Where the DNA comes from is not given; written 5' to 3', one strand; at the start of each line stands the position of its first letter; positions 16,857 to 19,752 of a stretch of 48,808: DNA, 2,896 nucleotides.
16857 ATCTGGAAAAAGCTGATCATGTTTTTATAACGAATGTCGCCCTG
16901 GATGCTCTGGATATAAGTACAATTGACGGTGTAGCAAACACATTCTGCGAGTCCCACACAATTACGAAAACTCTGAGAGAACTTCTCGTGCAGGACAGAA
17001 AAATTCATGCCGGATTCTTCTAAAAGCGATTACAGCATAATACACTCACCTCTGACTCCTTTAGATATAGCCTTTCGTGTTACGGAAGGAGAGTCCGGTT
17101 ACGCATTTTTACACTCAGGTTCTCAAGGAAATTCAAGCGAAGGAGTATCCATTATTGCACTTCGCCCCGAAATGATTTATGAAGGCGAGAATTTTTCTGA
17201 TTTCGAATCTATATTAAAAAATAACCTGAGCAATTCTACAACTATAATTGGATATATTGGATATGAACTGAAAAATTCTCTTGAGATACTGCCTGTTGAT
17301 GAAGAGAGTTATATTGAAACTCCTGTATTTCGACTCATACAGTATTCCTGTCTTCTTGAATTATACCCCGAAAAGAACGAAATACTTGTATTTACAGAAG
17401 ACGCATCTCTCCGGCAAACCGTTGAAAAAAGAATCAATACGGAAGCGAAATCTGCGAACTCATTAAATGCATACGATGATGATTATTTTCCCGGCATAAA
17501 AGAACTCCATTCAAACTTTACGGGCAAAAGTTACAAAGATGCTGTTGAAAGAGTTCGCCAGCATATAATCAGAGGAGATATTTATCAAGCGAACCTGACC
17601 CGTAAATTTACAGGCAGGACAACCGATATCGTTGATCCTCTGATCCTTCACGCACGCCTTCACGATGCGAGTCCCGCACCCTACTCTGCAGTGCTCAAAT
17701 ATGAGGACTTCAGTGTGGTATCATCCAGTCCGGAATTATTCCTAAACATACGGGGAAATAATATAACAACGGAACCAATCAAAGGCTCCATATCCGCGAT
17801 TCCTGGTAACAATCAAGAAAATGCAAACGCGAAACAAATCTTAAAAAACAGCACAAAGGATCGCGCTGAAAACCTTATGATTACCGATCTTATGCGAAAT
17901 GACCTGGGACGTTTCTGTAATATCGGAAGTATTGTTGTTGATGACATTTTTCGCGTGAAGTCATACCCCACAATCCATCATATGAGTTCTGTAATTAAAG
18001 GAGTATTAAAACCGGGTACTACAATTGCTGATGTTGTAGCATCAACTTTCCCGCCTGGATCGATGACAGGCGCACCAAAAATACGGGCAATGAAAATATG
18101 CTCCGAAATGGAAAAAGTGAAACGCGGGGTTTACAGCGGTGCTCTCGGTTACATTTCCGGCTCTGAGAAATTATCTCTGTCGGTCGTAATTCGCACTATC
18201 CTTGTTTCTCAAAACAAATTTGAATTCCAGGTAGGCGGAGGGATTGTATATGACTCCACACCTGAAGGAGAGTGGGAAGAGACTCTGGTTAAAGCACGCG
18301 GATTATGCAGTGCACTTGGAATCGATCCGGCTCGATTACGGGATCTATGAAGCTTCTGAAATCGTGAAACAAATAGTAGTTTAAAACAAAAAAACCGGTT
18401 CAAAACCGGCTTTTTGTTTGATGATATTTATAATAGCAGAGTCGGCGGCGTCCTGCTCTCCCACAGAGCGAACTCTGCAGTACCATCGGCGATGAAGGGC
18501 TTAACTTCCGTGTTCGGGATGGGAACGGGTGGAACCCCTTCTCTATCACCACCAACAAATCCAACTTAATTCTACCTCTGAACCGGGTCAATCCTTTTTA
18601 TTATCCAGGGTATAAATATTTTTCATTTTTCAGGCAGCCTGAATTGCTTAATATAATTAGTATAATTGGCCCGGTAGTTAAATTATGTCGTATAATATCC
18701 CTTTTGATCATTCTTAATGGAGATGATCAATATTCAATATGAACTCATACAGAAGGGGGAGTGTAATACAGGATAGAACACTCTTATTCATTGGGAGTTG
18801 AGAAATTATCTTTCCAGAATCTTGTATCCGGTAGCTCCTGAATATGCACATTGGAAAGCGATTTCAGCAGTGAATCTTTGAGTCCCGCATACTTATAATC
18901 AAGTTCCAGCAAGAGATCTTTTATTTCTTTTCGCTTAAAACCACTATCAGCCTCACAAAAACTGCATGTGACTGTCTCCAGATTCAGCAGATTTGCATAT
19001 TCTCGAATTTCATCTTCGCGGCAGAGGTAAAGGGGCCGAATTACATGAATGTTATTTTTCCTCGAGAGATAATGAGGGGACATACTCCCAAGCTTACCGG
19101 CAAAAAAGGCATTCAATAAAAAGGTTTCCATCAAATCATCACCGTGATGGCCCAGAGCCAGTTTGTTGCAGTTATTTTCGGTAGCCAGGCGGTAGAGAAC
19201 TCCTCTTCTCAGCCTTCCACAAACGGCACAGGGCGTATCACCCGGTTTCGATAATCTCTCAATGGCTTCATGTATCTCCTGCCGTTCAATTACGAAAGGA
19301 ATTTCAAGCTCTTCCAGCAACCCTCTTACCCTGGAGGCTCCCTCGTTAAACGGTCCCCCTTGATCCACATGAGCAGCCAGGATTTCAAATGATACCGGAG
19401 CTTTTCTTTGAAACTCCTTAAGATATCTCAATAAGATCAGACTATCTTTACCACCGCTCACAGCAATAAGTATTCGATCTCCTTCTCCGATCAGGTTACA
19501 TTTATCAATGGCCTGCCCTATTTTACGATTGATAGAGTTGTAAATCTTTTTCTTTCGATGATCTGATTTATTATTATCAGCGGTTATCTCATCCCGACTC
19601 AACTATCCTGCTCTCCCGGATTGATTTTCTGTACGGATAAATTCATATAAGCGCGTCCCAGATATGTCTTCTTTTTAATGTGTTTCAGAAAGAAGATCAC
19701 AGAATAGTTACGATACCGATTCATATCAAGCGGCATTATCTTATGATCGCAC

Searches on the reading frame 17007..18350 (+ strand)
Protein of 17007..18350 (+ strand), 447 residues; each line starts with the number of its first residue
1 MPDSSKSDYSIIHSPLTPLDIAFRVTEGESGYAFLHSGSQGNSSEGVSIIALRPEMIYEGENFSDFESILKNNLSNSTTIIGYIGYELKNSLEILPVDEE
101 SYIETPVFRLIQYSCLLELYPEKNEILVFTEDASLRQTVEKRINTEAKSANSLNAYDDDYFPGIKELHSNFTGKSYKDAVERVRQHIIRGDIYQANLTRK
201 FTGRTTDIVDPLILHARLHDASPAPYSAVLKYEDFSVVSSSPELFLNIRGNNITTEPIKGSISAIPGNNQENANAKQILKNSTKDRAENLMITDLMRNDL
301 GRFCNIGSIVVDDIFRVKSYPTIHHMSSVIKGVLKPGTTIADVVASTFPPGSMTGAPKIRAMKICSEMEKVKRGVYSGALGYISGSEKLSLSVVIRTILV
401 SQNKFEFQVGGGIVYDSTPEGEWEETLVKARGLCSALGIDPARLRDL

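Call 47: search_protein_families(library=pfam, proteins=[window:17007-18350:+], max_evalue=0.00001)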
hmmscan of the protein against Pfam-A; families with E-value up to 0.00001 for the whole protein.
window:17007-18350:+ (447 aa): 1 family
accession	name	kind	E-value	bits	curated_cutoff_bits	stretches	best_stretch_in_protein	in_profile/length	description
PF00425.24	Chorismate_bind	-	5.4e-84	282.2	27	1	174-429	3-257/257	chorismate binding enzyme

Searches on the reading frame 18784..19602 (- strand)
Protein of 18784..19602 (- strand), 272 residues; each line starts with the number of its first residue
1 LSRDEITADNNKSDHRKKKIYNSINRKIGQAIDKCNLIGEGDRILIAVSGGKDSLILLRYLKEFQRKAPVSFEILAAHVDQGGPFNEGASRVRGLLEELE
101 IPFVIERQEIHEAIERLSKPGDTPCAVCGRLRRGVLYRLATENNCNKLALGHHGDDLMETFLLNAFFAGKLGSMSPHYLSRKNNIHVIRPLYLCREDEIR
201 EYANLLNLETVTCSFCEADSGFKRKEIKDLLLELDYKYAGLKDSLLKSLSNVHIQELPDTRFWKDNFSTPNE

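Call 48: search_protein_families(library=pfam, proteins=[window:18784-19602:-], max_evalue=0.00001)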
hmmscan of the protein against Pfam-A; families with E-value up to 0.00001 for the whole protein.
window:18784-19602:- (272 aa): 1 family
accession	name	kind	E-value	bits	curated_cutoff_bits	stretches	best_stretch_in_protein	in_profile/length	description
PF01171.26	ATP_bind_3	-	2e-19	70.5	27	1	44-210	2-163/182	PP-loop family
